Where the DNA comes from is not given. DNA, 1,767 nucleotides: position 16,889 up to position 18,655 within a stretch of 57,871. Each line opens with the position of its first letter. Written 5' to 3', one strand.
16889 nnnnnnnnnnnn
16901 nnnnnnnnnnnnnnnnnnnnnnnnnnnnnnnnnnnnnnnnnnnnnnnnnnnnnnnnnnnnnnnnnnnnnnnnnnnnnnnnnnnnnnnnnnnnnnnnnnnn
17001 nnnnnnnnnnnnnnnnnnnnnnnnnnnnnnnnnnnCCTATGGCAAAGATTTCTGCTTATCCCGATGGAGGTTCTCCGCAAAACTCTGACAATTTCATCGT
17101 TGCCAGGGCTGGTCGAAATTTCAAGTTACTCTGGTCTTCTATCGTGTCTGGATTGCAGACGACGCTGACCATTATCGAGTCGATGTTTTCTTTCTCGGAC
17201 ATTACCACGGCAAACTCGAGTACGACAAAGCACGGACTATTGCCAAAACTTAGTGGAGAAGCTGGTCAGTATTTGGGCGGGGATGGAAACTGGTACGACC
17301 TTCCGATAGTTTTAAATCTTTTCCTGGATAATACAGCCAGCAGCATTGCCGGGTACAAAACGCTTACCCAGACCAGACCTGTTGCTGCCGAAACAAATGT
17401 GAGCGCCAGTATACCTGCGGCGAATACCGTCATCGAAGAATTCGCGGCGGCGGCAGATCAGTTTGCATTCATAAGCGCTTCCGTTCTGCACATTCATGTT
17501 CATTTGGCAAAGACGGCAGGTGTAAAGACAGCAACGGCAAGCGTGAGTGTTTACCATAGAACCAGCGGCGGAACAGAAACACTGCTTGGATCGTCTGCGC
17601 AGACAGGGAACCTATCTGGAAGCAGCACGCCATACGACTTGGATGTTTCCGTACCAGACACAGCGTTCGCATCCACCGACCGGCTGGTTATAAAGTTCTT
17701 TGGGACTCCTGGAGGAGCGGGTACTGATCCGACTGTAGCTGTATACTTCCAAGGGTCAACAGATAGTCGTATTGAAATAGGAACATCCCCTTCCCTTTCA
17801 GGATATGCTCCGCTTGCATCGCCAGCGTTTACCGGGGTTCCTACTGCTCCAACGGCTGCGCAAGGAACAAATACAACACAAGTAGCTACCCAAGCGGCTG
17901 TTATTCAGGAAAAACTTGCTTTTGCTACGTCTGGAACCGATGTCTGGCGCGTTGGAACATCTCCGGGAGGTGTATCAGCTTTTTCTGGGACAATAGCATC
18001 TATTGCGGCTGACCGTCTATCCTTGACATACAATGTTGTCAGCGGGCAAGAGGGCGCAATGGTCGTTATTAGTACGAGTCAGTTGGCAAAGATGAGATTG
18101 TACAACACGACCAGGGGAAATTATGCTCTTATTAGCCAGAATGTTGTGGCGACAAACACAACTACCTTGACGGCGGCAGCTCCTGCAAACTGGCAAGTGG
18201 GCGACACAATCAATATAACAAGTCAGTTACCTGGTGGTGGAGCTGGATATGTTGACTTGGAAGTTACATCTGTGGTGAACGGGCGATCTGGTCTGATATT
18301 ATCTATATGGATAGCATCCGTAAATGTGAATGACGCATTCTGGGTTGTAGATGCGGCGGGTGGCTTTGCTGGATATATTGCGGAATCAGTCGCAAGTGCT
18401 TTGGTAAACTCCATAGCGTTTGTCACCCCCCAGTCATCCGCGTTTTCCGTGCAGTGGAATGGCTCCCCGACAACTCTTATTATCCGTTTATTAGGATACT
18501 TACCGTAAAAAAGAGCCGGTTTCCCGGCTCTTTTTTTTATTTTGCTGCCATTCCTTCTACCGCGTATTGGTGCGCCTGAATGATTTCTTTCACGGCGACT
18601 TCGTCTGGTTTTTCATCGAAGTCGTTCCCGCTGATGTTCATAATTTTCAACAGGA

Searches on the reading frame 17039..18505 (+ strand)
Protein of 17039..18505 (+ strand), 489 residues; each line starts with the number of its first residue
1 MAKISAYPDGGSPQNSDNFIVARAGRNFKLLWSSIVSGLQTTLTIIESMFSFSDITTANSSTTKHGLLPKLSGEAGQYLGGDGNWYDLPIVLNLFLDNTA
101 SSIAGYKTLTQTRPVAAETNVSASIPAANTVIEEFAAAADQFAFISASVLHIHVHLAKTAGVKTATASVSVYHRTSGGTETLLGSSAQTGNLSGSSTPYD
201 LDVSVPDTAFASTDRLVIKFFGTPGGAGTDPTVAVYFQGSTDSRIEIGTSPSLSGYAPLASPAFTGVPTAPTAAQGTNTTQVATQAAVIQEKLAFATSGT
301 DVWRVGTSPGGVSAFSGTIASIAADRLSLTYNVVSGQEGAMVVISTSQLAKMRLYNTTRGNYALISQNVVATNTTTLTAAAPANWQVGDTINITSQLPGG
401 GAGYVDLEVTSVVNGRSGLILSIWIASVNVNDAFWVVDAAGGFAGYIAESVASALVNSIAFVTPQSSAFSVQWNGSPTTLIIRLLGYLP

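Call 74: find_encoding_contigs(protein=window:17039-18505:+, flank=10000, max_places=1)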
Protein window:17039-18505:+ (489 aa): 3 contigs read that carry it; 1 place shown.
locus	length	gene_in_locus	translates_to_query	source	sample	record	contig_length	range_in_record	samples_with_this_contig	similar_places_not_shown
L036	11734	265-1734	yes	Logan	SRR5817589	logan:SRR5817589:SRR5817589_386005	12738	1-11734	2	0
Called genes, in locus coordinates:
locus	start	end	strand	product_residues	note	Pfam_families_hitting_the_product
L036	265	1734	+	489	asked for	-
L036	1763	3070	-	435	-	PF18897:Gp3-like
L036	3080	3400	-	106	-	-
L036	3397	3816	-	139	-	-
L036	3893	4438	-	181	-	-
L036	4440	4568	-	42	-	-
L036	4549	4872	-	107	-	-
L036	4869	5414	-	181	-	-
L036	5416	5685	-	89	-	-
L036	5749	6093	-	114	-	-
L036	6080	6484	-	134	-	PF06356:DUF1064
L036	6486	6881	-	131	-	-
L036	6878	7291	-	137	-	-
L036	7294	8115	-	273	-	-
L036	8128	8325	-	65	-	-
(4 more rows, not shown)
